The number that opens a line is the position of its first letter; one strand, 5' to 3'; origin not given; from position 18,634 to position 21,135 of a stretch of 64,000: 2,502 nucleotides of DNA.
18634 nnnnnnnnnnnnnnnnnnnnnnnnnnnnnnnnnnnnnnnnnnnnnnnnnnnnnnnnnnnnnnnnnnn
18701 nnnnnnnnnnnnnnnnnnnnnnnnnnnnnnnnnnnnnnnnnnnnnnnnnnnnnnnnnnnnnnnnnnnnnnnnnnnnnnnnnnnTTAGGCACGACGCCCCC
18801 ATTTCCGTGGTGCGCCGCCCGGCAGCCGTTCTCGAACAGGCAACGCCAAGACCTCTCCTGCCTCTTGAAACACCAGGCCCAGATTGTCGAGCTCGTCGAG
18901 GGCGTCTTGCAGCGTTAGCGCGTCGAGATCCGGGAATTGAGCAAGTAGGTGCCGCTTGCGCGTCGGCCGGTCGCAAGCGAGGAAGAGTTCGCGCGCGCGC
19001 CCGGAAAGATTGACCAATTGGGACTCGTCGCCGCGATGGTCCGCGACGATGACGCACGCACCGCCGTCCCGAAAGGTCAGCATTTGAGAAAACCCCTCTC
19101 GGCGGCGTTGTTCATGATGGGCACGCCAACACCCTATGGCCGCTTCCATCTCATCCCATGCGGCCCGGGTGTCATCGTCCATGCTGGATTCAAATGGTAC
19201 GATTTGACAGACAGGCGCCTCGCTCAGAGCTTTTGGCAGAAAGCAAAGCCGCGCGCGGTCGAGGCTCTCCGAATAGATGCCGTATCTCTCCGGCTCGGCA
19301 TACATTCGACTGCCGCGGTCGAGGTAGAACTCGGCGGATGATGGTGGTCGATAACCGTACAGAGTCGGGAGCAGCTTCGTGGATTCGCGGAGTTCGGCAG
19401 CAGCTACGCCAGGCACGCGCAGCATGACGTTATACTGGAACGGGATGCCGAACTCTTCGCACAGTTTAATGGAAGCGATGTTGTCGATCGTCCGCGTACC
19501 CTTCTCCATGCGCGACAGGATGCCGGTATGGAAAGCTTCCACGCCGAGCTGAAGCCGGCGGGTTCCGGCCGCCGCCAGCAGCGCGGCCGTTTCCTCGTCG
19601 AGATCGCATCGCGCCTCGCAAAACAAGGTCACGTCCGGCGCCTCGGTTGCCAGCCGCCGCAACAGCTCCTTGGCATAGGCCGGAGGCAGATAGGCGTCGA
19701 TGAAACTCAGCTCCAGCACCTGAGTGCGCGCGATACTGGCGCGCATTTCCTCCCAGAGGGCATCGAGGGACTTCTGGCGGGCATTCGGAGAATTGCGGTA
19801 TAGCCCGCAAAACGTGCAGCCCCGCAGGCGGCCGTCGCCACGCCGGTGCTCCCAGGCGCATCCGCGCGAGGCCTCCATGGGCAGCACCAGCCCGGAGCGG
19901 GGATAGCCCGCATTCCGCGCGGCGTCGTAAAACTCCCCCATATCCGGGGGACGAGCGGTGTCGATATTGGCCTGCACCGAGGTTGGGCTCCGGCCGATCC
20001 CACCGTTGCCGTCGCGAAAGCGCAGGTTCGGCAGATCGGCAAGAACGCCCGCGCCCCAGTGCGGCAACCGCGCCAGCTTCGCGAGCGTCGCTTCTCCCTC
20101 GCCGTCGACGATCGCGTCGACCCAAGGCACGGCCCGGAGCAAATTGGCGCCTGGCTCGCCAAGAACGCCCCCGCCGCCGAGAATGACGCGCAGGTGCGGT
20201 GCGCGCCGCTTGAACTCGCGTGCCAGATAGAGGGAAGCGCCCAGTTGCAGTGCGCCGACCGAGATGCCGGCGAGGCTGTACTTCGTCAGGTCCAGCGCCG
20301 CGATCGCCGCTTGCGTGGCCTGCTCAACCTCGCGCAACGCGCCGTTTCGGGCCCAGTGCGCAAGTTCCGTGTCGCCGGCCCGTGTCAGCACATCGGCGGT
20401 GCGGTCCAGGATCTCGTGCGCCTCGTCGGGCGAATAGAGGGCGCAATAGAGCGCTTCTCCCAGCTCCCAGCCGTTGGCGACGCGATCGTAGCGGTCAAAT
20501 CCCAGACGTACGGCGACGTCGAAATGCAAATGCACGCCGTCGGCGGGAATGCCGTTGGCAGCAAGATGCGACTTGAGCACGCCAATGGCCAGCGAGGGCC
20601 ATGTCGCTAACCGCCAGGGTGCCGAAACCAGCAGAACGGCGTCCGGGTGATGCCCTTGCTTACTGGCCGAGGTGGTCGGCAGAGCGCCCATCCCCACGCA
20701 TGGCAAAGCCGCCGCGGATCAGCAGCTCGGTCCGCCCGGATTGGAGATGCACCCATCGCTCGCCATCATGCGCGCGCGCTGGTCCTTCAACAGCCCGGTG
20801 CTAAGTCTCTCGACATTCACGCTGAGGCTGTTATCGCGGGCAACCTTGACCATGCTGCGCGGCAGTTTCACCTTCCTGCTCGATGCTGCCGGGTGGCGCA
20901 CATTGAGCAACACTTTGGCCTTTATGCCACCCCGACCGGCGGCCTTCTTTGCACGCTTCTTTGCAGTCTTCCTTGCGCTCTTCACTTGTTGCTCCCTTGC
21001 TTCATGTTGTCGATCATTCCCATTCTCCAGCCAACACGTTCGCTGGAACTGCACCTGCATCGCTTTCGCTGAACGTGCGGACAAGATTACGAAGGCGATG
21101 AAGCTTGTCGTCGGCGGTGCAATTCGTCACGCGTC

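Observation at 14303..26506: Twelve-gene radical-SAM/oxygenase cassette: an uncharacterised RiPP-like or small-protein modification system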

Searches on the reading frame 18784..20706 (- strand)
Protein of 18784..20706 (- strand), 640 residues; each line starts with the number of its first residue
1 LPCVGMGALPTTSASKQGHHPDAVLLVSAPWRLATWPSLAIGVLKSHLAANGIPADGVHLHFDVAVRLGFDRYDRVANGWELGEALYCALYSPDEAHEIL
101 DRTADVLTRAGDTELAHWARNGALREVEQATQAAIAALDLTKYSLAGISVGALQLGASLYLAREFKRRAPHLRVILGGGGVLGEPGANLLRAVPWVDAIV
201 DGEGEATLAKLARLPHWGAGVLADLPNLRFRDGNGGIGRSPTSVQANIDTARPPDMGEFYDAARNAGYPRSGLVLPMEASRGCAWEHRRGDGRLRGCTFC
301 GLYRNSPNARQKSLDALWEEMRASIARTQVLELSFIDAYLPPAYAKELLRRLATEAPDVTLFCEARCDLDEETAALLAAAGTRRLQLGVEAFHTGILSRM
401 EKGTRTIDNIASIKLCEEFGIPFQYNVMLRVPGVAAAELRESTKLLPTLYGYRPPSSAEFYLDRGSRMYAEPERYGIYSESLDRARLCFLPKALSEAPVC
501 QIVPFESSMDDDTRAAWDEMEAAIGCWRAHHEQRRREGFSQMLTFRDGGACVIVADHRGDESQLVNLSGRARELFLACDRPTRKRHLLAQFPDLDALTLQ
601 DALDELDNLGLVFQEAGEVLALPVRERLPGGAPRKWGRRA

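Call 4: search_protein_families(library=ncbifam, proteins=[window:18784-20706:-], max_evalue=0.01)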
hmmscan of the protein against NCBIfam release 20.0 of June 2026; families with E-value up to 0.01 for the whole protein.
window:18784-20706:- (640 aa): 15 families
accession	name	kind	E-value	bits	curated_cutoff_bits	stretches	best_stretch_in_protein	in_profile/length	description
TIGR03975.1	rSAM_ocin_1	subfamily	4.2e-89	299.7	281.85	1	24-624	1-606/606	RiPP maturation radical SAM C-methyltransferase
TIGR04479.1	bcpD_PhpK_rSAM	subfamily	1.5e-12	46.7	600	1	272-477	239-436/504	PhpK family radical SAM P-methyltransferase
TIGR03471.1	HpnJ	equivalog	3.1e-11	42.8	577.6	1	143-441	69-357/472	hopanoid biosynthesis associated radical SAM protein HpnJ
TIGR02026.1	BchE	equivalog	1.2e-09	37.5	481.35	1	168-426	89-342/497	magnesium-protoporphyrin IX monomethyl ester anaerobic oxidative cyclase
NF033712.0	B12_rSAM_KedN5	subfamily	3.3e-07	28.9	700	1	153-285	73-206/624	KedN5 family methylcobalamin-dependent radical SAM C-methyltransferase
TIGR04367.1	HpnR_B12_rSAM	equivalog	2.2e-06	26.5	650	1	159-427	78-331/490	hopanoid C-3 methylase HpnR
TIGR04295.1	B12_rSAM_oligo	hypoth_equivalog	6e-06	25.2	400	1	195-412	123-325/422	TIGR04295 family B12-binding domain-containing radical SAM protein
TIGR00539.1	hemN_rel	equivalog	3e-05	23.3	205.4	1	297-444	14-174/361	radical SAM family heme chaperone HemW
TIGR04013.1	B12_SAM_MJ_1487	hypoth_equivalog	9.3e-05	21.4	251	1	161-320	59-188/382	TIGR04013 family B12-binding domain/radical SAM domain-containing protein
TIGR04385.1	B12_rSAM_cofa1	equivalog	0.00031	20.1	450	1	165-451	93-366/438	B12 lower ligand biosynthesis radical SAM protein BzaD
TIGR04014.1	B12_SAM_MJ_0865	equivalog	0.00044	19.2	360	0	386-445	273-332/434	methyl-coenzyme M reductase glutamine C-methyltransferase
TIGR04107.1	rSAM_HutW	equivalog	0.00064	18.7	400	1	297-402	53-172/419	heme anaerobic degradation radical SAM methyltransferase ChuW/HutW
TIGR04190.1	B12_SAM_Ta0216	equivalog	0.00078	18.1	500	0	158-250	96-187/554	TIGR04190 family B12-binding domain/radical SAM domain protein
TIGR04072.2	rSAM_ladder_B12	equivalog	0.0017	17.1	360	0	268-444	174-344/443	lipid biosynthesis B12-binding/radical SAM protein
NF040546.1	rSAM_CUAEP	equivalog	0.0088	14.8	500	0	162-425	68-317/468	CUAEP/CCAEP-tail radical SAM (seleno)protein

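Call 5: search_protein_families(library=pfam, proteins=[window:18784-20706:-], max_evalue=0.01)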
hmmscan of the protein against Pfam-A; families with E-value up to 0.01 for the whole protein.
window:18784-20706:- (640 aa): 2 families
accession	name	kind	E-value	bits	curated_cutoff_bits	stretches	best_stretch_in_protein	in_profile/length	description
PF04055.27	Radical_SAM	-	1e-10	42.5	29.5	1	295-444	9-164/166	Radical SAM superfamily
PF02310.24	B12-binding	-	6.8e-05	23.1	32.1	1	126-211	35-120/121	B12 binding domain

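Call 89: search_solved_structures(query=window:18787-20691:-, max_evalue=0.001)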
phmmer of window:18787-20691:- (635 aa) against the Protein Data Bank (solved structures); distinct sequences matched with E-value up to 0.001: 0.

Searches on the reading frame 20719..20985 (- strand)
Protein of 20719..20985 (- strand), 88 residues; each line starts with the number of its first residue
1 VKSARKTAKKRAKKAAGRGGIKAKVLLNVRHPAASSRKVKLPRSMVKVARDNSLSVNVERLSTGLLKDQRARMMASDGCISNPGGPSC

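Call 16: search_protein_representatives(protein=window:20719-20985:-)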
Query: 88 residues. Proteins with E-value up to 0.001 (for the whole library): 33; up to 1e-10: 4; up to 1e-30: 0. The best 33 are listed.
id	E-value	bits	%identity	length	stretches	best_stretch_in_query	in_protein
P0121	1.1e-22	96.1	64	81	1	6-88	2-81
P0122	2.3e-14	69.7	49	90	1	4-88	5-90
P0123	1.3e-13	67.3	46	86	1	4-88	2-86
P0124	2.6e-12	63.1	45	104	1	4-88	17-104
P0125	2.6e-10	56.8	53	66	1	33-88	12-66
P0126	5.4e-10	55.8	39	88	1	6-88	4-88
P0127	2.0e-09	54.0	64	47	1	41-88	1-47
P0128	2.1e-09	53.9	42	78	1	24-88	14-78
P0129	3.2e-09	53.3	46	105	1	4-88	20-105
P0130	1.4e-08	51.3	54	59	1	36-88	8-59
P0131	2.3e-08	50.6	46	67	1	33-88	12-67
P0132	3.8e-08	49.9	40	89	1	5-88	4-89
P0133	6.1e-08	49.3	46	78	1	35-88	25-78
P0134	1.6e-07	47.9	41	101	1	10-88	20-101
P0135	2.3e-07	47.4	44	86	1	35-88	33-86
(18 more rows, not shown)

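Call 33: search_protein_families(library=ncbifam, proteins=[window:20719-20985:-], max_evalue=0.01)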
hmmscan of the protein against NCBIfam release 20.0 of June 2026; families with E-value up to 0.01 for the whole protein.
window:20719-20985:- (88 aa): 0 families

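Call 36: find_related_loci(query=A1, collection=genome_contigs, flank=10000)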
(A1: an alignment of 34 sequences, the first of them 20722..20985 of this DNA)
Query A1 (88 aa) in genome_contigs; peptide patterns used: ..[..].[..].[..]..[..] (x = any residue, [..] = any of these).
28 stretches matched a pattern; 11 encode a relative of the query (tblastn E <= 1e-3); 11 distinct loci.
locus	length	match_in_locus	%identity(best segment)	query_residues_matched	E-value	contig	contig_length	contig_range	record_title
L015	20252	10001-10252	70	5-88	2e-34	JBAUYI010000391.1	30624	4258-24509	MAG: Xanthobacteraceae bacterium isolate MFD10067_ilm_asm_bin34 k127_90049, whole genome shotgun sequence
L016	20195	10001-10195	41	23-88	1e-13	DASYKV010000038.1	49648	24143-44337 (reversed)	MAG TPA_asm: Allosphingosinicella sp. isolate SMAG_U4331 k141_2689108, whole genome shotgun sequence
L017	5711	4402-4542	56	41-88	2e-13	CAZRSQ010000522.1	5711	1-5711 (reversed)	MAG TPA_asm: uncultured Kofleriaceae bacterium isolate SRP287051_co2_177 genome assembly, contig: NODE_20941_length_5711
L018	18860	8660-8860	46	22-88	7e-13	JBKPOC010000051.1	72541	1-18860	MAG: Acidobacteriota bacterium isolate GS_HAYS_MAG_00024 GS_HAYS_000002446930, whole genome shotgun sequence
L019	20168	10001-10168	39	34-88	1e-9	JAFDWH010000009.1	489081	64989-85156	MAG: Actinomycetota bacterium isolate SZAS-16 LIN-165__9__length-489081, whole genome shotgun sequence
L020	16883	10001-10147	43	41-88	5e-8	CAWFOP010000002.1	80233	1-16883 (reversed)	MAG: uncultured Acidobacteriota bacterium isolate MFD05684.bin.1.257 genome assembly, contig: contig_111582, whole genom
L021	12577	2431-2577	35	40-88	3e-7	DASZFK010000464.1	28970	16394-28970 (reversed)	MAG TPA_asm: Candidatus Angelobacter sp. isolate SMAG_U6520 k141_4510476, whole genome shotgun sequence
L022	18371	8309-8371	71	68-88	2e-6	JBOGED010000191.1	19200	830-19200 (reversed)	MAG: Egibacteraceae bacterium isolate M3-B2_metabat2.bin.58 k127_661892, whole genome shotgun sequence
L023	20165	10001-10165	35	36-88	5e-6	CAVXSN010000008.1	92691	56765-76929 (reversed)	MAG: Ilumatobacteraceae bacterium isolate MFD04850.bin.2.162 genome assembly, contig: contig_128918, whole genome shotgu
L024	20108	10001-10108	42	53-88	1e-5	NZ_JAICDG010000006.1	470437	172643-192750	Actinomadura terrae strain OS3-83 contig6, whole genome shotgun sequence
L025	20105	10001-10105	43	54-88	3e-5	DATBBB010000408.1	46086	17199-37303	MAG TPA_asm: Kofleriaceae bacterium isolate SMAG_U5747 k141_2160612, whole genome shotgun sequence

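Call 66: find_homologous_proteins(query=A1, max_evalue=0.001)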
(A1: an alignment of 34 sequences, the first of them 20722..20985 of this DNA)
Query A1 (34 sequences) (88 aa, profile of the alignment): 245 proteins with E <= 0.001 among 5087 candidates; the best 120 are listed.
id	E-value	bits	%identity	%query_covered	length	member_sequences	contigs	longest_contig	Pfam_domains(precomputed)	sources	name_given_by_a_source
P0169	8.9e-21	92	68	57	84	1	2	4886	-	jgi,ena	jgi:hypothetical protein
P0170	1.0e-20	92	75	86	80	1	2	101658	-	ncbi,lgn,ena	ncbi:MAG: hypothetical protein WB764_23515 [Xanthobacteraceae bacterium]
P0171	2.1e-20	91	50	94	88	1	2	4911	-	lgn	-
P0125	2.3e-20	91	55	56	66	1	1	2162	-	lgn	-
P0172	3.3e-20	90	66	100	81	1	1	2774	-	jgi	jgi:hypothetical protein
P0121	4.9e-20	90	61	100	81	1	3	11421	-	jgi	jgi:hypothetical protein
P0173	5.9e-20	90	61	100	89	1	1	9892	-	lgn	-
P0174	9.2e-20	89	71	70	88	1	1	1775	-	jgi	jgi:hypothetical protein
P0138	1.0e-19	89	37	67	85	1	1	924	-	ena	-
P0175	2.1e-19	88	47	73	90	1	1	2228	-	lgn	-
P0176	2.8e-19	87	61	56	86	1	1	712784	-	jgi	jgi:hypothetical protein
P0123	3.1e-19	87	59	56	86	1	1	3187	-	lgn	-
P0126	3.2e-19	87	47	65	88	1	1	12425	-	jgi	jgi:hypothetical protein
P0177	3.6e-19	87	99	100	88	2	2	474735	-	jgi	-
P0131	4.4e-19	87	46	67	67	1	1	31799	-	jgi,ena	jgi:hypothetical protein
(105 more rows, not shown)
